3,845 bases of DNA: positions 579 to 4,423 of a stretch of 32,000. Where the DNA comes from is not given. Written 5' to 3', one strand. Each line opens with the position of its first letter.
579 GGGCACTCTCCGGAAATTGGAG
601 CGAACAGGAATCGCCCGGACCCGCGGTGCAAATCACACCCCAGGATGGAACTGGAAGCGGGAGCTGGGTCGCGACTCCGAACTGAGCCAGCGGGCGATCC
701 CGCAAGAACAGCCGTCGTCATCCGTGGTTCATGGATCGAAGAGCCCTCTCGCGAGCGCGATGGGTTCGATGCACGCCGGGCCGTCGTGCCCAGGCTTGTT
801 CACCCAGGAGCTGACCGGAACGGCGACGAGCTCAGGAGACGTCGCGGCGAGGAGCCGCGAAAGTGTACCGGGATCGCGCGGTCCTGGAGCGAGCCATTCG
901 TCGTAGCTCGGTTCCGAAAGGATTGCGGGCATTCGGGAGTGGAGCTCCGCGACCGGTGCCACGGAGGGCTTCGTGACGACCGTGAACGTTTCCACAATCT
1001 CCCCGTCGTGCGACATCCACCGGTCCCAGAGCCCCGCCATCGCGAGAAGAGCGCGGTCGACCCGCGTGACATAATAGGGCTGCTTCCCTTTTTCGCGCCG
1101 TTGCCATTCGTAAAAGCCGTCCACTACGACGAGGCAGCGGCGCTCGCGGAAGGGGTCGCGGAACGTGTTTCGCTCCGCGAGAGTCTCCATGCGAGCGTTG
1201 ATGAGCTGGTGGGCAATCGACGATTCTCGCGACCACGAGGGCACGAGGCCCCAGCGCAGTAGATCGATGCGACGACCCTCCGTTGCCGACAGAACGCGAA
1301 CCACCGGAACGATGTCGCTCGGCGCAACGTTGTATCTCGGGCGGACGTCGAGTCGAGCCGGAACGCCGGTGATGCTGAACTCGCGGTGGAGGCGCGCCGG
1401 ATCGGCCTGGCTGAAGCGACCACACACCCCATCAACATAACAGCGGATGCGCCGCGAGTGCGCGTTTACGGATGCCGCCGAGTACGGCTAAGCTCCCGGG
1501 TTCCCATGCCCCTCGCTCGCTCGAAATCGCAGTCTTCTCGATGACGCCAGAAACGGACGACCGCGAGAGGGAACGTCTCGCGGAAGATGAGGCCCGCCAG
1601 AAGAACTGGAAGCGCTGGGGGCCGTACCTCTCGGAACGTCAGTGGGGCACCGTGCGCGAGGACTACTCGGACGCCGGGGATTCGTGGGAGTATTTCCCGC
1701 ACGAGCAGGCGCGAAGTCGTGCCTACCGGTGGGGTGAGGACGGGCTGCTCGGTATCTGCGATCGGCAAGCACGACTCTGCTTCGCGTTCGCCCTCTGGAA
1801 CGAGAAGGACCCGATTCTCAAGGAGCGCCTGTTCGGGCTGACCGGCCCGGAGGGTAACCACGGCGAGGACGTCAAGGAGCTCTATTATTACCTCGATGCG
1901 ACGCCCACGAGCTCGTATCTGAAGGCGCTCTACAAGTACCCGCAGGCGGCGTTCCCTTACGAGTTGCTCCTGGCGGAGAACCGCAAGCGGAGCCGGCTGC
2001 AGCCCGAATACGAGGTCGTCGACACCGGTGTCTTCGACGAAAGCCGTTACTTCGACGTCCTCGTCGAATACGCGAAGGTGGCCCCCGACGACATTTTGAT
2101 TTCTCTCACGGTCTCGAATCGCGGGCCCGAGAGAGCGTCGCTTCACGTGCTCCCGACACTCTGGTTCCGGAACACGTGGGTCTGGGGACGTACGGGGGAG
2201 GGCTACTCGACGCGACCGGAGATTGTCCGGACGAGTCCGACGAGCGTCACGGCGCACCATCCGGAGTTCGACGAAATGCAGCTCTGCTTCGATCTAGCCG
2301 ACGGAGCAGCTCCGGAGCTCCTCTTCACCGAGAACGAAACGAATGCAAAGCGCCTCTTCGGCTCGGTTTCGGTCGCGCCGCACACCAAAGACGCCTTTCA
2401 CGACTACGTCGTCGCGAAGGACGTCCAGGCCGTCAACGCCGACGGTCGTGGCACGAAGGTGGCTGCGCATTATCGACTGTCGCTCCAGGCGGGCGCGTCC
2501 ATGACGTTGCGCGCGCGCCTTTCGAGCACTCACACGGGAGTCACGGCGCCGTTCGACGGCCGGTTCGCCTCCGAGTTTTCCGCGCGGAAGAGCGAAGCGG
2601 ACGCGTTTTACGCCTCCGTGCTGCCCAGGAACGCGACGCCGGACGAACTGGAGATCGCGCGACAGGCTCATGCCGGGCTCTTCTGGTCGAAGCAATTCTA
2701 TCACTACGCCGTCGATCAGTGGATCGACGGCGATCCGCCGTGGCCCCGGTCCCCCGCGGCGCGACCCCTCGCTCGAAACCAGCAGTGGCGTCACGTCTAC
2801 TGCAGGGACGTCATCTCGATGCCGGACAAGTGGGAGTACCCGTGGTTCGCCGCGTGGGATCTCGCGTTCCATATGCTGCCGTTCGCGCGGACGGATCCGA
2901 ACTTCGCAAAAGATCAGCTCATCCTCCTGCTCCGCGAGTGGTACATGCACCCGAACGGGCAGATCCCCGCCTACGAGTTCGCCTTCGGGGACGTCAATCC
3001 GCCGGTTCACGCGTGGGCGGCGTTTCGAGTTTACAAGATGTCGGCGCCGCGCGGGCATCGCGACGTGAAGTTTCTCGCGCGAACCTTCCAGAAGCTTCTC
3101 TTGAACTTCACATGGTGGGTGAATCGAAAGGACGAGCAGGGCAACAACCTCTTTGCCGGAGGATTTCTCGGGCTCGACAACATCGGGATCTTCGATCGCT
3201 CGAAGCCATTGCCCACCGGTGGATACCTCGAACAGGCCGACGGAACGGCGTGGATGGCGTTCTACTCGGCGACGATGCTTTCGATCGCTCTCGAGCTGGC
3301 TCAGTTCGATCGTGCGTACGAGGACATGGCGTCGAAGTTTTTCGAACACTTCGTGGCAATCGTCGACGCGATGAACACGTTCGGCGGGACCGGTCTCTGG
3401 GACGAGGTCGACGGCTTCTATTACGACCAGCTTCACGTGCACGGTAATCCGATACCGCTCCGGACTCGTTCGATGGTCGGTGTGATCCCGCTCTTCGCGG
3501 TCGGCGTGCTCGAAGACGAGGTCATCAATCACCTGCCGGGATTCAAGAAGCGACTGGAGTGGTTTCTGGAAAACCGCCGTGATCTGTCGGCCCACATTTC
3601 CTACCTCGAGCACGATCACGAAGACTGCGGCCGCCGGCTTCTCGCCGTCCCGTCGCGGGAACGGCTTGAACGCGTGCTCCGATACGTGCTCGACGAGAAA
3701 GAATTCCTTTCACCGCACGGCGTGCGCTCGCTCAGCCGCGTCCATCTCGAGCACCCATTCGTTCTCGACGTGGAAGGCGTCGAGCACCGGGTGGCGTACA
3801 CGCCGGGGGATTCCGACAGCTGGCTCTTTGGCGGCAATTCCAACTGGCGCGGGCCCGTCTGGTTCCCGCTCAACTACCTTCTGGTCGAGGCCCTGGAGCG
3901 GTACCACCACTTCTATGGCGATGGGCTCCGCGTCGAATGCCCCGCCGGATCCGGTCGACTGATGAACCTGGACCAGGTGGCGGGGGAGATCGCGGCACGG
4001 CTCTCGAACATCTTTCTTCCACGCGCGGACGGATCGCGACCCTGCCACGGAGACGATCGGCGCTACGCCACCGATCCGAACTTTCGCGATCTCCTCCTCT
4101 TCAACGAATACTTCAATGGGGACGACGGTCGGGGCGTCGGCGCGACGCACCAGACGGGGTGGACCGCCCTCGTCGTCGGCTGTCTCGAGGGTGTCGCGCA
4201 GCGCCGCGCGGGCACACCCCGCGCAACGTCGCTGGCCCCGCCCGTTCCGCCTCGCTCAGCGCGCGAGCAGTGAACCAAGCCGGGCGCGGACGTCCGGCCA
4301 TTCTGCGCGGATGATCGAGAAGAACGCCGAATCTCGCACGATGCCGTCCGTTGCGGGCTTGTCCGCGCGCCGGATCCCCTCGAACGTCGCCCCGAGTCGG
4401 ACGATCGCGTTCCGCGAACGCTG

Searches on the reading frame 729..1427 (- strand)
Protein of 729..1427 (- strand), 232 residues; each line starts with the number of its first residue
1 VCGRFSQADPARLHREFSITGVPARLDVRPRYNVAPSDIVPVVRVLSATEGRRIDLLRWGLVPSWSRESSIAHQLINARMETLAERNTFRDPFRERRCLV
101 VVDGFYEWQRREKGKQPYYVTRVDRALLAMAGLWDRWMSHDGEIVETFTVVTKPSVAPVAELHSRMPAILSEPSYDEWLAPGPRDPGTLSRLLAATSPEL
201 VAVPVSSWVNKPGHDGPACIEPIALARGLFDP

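Call 30: search_protein_families(library=pfam, proteins=[window:729-1427:-], max_evalue=0.001)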
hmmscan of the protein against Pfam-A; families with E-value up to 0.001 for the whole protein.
window:729-1427:- (232 aa): 1 family
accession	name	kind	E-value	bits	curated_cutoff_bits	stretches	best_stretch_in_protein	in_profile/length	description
PF02586.19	SRAP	-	9e-70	235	27.1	1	1-212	1-214/214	SOS response associated peptidase (SRAP)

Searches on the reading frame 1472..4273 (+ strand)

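Call 29: search_protein_families(library=pfam, proteins=[window:1472-4273:+], max_evalue=0.001)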
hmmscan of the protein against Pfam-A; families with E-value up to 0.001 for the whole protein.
window:1472-4273:+ (933 aa): 2 families
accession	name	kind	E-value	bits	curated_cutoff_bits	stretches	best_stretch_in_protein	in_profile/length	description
PF22422.2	MGH1-like_GH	-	1.5e-24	87.7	27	2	456-683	1-255/356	Mannosylglycerate hydrolase MGH1-like glycoside hydrolase domain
PF03200.22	Glyco_hydro_63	-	8.1e-10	38.5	22.4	1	728-816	362-431/492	Glycosyl hydrolase family 63 C-terminal domain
